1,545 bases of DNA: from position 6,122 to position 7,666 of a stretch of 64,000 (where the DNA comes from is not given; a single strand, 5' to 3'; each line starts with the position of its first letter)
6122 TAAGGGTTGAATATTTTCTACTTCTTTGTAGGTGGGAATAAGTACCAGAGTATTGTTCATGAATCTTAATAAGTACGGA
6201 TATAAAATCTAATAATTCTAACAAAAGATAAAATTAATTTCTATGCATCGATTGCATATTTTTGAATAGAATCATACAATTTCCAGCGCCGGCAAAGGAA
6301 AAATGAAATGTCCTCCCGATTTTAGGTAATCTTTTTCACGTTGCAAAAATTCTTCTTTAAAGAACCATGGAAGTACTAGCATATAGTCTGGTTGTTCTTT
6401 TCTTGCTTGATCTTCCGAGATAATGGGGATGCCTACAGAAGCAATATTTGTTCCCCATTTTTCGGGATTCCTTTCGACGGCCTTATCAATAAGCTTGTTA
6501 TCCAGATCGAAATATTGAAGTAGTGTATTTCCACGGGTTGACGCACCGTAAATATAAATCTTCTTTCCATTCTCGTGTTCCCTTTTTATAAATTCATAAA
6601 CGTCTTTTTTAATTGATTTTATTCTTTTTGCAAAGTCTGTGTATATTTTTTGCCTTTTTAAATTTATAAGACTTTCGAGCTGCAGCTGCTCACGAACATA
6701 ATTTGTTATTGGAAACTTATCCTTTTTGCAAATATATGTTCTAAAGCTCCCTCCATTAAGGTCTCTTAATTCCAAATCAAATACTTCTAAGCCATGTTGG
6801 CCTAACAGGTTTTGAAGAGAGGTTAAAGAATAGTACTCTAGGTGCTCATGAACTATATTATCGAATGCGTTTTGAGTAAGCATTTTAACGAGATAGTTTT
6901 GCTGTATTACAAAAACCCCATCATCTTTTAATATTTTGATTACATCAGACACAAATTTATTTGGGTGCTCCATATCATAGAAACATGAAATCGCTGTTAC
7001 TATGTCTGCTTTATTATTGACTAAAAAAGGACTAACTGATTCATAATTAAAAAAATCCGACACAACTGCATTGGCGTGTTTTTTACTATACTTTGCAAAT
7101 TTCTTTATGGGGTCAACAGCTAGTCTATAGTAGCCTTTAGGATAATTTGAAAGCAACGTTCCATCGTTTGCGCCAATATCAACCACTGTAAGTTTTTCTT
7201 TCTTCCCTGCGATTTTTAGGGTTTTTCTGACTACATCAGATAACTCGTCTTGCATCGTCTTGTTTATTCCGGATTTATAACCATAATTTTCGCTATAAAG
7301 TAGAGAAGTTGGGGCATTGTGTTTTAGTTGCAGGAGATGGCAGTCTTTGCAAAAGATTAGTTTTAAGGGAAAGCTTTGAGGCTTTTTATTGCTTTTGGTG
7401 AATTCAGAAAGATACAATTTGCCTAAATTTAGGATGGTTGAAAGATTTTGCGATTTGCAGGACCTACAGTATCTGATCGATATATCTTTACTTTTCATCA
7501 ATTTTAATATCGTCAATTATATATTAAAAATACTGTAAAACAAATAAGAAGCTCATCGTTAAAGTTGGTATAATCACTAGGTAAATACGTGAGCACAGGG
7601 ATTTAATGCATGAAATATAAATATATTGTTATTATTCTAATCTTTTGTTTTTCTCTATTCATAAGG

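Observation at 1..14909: Large GT-C-rich glycan assembly locus with polyprenyl-phosphate-sugar logic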

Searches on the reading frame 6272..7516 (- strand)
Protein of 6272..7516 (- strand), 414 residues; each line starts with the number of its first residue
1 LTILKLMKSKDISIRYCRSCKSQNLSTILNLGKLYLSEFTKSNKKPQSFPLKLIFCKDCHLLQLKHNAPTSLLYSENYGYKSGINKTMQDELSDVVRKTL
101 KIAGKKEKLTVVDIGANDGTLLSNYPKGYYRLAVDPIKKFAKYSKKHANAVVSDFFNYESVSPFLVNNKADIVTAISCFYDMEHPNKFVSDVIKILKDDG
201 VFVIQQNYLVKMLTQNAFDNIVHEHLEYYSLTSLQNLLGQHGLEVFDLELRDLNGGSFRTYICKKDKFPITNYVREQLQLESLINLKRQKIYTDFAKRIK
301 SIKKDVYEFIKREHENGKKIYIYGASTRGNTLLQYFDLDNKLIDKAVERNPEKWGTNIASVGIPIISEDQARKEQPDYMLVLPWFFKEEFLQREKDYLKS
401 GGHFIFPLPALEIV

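Call 3: search_protein_families(library=pfam, proteins=[window:6272-7516:-], max_evalue=0.01)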
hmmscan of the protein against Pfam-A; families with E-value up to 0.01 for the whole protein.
window:6272-7516:- (414 aa): 6 families
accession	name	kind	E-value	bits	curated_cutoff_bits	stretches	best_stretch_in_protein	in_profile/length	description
PF08484.17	Methyltransf_14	-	3.4e-46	157.4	23.5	1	253-409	2-160/160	C-methyltransferase C-terminal domain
PF13489.12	Methyltransf_23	-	5.9e-15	55.8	27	1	86-245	3-161/164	Methyltransferase domain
PF08421.16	Methyltransf_13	-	8.7e-13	48.7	31.3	1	17-74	1-62/62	Putative zinc binding domain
PF08241.18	Methyltransf_11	-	1.6e-06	29.1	21.2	1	112-204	1-95/95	Methyltransferase domain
PF08242.18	Methyltransf_12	-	8.9e-06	26.8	30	1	112-202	1-98/98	Methyltransferase domain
PF13847.12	Methyltransf_31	-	0.00062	19.9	27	1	152-232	60-130/145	Methyltransferase domain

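Call 4: search_protein_families(library=ncbifam, proteins=[window:6272-7516:-], max_evalue=0.01)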
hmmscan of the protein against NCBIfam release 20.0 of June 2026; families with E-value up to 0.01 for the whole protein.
window:6272-7516:- (414 aa): 3 families
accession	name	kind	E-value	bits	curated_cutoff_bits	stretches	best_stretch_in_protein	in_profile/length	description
TIGR02072.1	BioC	equivalog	4.7e-06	26.6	184.95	1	76-249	7-177/244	malonyl-ACP O-methyltransferase BioC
NF045667.1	MTase_DVU1556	equivalog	1.2e-05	24.9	155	1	95-246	10-163/213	DVU_1556 family methyltransferase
TIGR01983.1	UbiG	equivalog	9.7e-05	21.8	102.95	1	93-204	34-151/228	bifunctional 2-polyprenyl-6-hydroxyphenol methylase/3-demethylubiquinol 3-O-methyltransferase UbiG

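Call 20: search_solved_structures(query=window:6272-7516:-, max_evalue=0.01)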
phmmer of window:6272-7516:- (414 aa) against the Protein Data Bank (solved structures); distinct sequences matched with E-value up to 0.01: 13.
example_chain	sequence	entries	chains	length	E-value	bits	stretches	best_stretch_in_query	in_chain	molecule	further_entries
4rv9_A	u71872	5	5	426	7.6e-49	169.9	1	14-413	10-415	D-mycarose 3-C-methyltransferase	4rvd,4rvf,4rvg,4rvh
4e2w_A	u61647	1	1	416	1e-36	129.9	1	16-412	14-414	TcaB9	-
3ndi_A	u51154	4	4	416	1.9e-36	129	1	16-412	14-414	Methyltransferase | TcaB9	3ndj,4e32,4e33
4e2x_A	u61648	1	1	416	1.9e-36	129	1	16-412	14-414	TcaB9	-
4e30_A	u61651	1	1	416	2.7e-36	128.5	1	16-412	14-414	TcaB9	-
4e2y_A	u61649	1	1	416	5e-36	127.6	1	16-412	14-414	TcaB9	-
4e31_A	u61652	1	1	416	7e-36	127.2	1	16-412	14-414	TcaB9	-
4e2z_A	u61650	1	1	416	1.8e-35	125.8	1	16-412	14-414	TcaB9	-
5t64_A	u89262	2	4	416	2e-31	112.5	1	16-413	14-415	Sugar 3-C-methyl transferase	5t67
5t6b_A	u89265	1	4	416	2.2e-31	112.4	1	16-412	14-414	Sugar 3-C-methyl transferase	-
7ebs_A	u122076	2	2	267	0.0056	18.8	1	81-241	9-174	Juvenile hormone acid methyltransferase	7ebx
7ec0_A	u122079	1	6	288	0.0065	18.6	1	80-241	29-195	Juvenile hormone acid methyltransferase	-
7ejb_A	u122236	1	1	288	0.0067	18.6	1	80-241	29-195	Juvenile hormone acid methyltransferase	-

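Call 73: search_solved_structures(query=window:6272-7516:-, max_evalue=1e-30, show_alignments=2)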
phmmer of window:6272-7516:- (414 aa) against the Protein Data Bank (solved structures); distinct sequences matched with E-value up to 1e-30: 10.
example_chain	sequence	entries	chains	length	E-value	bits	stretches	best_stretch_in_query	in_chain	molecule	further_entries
4rv9_A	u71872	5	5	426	7.6e-49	169.9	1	14-413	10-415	D-mycarose 3-C-methyltransferase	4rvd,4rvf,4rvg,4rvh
4e2w_A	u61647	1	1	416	1e-36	129.9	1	16-412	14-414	TcaB9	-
3ndi_A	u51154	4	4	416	1.9e-36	129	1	16-412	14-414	Methyltransferase | TcaB9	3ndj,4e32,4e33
4e2x_A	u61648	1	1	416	1.9e-36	129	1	16-412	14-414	TcaB9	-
4e30_A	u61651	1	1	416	2.7e-36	128.5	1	16-412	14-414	TcaB9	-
4e2y_A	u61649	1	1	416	5e-36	127.6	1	16-412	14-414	TcaB9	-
4e31_A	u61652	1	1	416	7e-36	127.2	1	16-412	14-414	TcaB9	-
4e2z_A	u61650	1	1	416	1.8e-35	125.8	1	16-412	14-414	TcaB9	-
5t64_A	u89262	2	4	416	2e-31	112.5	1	16-413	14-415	Sugar 3-C-methyl transferase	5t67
5t6b_A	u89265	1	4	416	2.2e-31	112.4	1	16-412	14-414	Sugar 3-C-methyl transferase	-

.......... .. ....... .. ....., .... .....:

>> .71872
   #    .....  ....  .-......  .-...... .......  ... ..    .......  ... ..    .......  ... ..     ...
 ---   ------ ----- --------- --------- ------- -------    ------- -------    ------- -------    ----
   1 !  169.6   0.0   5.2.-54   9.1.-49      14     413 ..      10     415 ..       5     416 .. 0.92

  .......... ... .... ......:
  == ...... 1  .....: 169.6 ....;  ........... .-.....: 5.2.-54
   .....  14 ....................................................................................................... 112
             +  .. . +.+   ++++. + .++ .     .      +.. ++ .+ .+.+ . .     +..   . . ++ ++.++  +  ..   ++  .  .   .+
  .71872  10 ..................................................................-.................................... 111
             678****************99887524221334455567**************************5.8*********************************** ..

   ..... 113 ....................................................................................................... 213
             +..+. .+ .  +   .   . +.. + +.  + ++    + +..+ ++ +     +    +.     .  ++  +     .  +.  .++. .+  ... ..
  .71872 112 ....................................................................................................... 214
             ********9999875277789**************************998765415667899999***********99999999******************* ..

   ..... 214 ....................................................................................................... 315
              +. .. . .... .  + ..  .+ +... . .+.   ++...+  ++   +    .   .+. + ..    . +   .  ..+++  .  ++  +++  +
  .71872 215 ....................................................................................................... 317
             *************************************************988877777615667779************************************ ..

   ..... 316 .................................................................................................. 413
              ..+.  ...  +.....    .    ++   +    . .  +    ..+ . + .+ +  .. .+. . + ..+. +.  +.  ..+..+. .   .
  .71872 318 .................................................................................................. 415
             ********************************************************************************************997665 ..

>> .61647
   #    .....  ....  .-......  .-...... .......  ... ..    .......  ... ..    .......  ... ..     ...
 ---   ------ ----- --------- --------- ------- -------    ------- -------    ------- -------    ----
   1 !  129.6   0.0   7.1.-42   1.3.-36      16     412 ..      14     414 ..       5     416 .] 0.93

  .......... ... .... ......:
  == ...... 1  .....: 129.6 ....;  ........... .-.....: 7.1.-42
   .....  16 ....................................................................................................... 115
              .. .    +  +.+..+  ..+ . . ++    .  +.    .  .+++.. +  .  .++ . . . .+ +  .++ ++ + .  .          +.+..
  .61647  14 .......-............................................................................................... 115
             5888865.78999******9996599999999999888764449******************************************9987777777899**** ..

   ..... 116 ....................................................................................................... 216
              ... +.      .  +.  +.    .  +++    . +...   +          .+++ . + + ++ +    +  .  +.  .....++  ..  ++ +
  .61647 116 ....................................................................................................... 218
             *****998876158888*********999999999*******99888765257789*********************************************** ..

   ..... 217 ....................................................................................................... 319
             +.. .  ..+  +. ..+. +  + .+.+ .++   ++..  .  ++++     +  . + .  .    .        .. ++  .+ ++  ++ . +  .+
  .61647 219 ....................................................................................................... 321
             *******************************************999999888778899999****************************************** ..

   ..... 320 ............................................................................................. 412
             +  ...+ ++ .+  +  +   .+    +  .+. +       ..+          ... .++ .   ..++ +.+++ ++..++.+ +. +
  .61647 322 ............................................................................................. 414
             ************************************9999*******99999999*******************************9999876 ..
